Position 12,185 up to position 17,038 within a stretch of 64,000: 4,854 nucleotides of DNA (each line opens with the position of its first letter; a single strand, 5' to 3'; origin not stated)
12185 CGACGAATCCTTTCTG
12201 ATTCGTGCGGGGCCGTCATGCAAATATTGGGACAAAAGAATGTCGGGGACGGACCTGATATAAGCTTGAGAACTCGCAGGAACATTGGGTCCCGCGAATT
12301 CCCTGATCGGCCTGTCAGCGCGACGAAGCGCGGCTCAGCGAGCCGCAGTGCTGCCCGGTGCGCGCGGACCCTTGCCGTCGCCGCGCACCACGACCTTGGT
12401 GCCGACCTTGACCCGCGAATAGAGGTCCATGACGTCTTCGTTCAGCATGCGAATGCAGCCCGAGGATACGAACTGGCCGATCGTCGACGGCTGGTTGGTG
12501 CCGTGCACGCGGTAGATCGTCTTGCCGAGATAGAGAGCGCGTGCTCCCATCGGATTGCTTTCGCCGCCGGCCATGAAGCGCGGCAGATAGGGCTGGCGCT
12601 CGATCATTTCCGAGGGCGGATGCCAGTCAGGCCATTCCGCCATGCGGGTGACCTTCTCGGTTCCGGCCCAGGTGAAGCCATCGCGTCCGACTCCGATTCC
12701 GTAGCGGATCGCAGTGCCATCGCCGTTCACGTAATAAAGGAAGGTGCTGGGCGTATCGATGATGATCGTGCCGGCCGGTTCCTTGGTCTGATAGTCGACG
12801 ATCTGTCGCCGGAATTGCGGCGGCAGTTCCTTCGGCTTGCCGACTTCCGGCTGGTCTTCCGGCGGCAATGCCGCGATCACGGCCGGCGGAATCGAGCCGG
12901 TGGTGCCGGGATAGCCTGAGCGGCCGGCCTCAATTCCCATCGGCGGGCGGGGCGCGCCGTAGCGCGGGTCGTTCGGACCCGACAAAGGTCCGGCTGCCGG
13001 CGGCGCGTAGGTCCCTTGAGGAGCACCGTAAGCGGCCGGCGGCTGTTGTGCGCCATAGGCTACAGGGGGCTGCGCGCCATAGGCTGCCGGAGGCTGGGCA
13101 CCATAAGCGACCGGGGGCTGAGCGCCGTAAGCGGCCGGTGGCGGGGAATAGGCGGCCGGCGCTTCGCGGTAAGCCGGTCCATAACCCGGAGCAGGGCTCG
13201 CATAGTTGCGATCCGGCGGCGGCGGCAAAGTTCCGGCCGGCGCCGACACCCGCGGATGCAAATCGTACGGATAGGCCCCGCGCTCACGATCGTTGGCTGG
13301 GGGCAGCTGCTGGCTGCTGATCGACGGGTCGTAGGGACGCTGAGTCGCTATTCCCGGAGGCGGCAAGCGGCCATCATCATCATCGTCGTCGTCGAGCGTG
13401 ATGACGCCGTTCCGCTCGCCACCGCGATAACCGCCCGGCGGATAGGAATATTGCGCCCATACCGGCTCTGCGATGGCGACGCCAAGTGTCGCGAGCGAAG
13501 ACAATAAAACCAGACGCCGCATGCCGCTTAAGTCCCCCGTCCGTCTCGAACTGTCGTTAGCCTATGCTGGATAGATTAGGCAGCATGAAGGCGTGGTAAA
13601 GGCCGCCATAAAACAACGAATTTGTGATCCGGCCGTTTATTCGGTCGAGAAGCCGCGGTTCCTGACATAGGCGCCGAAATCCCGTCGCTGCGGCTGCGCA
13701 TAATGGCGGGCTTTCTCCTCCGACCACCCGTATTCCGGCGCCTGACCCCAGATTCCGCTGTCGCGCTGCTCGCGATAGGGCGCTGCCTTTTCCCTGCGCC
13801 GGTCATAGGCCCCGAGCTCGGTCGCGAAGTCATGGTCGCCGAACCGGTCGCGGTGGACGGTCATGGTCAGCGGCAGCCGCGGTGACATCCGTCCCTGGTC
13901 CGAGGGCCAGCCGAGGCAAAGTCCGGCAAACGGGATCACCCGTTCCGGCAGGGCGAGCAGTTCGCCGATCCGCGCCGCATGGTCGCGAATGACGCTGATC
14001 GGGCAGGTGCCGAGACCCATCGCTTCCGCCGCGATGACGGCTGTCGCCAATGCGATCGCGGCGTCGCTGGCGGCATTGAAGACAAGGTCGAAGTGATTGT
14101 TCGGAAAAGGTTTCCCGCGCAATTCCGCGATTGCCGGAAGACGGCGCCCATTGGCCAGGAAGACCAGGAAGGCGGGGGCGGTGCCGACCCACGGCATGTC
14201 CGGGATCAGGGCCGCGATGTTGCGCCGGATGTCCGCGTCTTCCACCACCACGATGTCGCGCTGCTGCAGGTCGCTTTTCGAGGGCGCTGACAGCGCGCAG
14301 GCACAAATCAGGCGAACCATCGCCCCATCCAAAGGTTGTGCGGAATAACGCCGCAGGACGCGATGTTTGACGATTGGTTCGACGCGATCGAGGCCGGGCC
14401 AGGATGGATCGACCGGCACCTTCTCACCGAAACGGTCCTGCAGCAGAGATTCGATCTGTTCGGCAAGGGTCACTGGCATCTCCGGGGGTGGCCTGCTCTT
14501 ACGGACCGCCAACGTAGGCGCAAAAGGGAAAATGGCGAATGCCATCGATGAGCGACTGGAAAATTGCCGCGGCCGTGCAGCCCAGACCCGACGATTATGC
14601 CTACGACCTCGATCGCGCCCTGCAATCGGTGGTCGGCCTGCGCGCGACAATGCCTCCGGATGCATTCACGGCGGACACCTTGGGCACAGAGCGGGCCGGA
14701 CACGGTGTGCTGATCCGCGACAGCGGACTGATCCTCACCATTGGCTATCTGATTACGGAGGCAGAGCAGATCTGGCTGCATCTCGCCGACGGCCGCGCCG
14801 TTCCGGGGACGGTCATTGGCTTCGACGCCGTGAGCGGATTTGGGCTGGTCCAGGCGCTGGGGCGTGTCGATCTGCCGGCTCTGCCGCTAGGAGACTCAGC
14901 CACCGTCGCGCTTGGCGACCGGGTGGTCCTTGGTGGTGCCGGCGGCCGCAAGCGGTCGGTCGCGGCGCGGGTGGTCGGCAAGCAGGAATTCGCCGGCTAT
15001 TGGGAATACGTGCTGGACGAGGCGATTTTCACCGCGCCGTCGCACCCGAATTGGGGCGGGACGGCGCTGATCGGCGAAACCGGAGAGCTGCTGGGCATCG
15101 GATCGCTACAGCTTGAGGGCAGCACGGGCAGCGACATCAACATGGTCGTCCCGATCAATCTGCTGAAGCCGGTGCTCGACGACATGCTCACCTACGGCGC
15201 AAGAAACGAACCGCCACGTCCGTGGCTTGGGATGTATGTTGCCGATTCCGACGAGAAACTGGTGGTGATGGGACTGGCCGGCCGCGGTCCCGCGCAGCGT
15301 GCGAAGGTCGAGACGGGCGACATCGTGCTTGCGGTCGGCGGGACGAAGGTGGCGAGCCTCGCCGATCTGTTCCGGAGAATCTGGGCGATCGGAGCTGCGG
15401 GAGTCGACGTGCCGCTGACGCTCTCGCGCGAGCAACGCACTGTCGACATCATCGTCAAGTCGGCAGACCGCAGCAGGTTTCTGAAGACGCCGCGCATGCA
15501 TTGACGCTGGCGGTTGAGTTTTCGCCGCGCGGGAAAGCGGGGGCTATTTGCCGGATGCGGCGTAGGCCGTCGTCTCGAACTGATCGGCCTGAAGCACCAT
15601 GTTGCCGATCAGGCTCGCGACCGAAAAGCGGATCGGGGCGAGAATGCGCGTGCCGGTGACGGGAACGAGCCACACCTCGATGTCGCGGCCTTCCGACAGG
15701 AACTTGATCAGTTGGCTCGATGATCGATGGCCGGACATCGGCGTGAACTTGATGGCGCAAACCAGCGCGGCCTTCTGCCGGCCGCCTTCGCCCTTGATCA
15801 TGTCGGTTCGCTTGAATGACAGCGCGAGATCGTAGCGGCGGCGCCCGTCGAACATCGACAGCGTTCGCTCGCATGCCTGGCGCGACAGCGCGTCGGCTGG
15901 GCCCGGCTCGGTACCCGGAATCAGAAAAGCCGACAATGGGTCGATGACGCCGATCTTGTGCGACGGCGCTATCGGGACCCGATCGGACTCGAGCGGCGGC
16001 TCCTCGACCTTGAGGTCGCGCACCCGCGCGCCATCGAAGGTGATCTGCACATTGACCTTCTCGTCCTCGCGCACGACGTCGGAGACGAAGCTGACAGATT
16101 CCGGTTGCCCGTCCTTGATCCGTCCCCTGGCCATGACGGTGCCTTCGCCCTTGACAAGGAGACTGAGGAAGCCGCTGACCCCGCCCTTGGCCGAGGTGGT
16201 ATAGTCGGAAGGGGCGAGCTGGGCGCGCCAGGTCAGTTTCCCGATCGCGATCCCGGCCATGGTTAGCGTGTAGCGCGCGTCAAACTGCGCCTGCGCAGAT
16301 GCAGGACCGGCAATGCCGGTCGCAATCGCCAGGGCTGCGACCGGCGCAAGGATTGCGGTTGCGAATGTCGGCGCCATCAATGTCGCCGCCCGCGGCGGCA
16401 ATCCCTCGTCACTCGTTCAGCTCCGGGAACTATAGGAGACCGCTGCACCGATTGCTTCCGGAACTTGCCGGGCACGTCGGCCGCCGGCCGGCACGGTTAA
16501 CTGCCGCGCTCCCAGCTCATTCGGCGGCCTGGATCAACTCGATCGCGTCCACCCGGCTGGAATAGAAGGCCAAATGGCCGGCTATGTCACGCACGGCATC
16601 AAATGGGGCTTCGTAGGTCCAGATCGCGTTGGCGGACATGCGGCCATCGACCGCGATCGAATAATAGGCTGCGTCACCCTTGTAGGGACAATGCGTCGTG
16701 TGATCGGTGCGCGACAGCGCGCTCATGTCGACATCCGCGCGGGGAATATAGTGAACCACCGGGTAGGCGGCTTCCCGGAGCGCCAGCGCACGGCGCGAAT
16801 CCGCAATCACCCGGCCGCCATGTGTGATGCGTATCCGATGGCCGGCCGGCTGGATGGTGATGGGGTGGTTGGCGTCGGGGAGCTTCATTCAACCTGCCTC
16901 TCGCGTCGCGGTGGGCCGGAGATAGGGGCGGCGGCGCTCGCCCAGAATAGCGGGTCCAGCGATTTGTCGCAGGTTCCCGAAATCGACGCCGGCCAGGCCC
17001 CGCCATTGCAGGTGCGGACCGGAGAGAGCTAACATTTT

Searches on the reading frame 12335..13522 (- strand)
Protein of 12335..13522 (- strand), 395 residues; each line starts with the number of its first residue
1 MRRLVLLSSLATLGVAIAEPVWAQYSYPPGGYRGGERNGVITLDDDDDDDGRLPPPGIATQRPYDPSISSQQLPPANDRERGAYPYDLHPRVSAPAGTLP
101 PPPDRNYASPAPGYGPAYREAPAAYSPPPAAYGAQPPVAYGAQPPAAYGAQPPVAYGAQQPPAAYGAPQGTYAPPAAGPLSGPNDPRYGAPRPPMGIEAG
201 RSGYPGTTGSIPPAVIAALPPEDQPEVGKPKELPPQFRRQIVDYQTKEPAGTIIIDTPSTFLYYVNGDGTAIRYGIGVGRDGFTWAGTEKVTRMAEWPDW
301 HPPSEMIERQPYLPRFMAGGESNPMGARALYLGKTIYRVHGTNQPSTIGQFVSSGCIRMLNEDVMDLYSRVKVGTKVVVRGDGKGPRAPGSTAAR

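Call 10: search_protein_families(library=pfam, proteins=[window:12335-13522:-])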
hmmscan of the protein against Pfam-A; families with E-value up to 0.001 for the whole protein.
window:12335-13522:- (395 aa): 1 family
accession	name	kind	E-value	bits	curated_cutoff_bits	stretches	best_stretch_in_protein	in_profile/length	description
PF03734.19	YkuD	-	4.1e-24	86.3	23.4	1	252-379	3-146/146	L,D-transpeptidase catalytic domain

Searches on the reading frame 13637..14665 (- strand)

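Call 10: search_protein_families(library=pfam, proteins=[window:13637-14665:-])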
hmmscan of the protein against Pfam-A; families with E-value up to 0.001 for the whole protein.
window:13637-14665:- (342 aa): 1 family
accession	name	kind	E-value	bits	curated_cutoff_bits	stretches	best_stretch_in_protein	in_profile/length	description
PF00881.29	Nitroreductase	-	1.2e-15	58.6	23.5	1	100-253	3-167/167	Nitroreductase family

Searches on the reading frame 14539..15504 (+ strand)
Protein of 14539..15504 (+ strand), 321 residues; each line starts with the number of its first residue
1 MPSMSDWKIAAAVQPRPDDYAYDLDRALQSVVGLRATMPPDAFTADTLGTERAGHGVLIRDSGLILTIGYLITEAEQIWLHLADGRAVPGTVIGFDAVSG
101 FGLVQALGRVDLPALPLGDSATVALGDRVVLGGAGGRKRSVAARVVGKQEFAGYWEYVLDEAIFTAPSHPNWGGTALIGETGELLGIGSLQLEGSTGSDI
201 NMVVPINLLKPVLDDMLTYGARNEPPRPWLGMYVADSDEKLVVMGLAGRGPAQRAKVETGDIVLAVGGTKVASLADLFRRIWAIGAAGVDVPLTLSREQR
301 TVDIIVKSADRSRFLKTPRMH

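Call 10: search_protein_families(library=pfam, proteins=[window:14539-15504:+])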
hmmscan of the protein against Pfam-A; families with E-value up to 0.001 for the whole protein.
window:14539-15504:+ (321 aa): 3 families
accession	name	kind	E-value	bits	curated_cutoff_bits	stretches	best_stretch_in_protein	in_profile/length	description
PF13365.12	Trypsin_2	-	9.3e-14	52.8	27.6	1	54-187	1-144/144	Trypsin-like peptidase domain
PF13180.12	PDZ_2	-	2e-09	38.1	27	1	229-306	2-78/80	PDZ domain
PF17820.7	PDZ_6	-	3.3e-05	24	27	1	249-279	8-38/54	PDZ domain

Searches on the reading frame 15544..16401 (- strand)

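Call 10: search_protein_families(library=pfam, proteins=[window:15544-16401:-])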
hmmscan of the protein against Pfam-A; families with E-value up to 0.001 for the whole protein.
window:15544-16401:- (285 aa): 1 family
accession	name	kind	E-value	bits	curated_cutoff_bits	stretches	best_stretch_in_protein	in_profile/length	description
PF11306.15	DUF3108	-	1.8e-14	54.5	26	1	43-262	1-198/209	Protein of unknown function (DUF3108)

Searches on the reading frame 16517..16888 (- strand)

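Call 10: search_protein_families(library=pfam, proteins=[window:16517-16888:-])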
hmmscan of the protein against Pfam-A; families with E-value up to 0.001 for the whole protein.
window:16517-16888:- (123 aa): 1 family
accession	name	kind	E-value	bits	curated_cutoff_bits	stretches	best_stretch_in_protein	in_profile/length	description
PF04248.19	NTP_transf_9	-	3e-34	117.1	22.1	1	19-110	1-92/93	Domain of unknown function (DUF427)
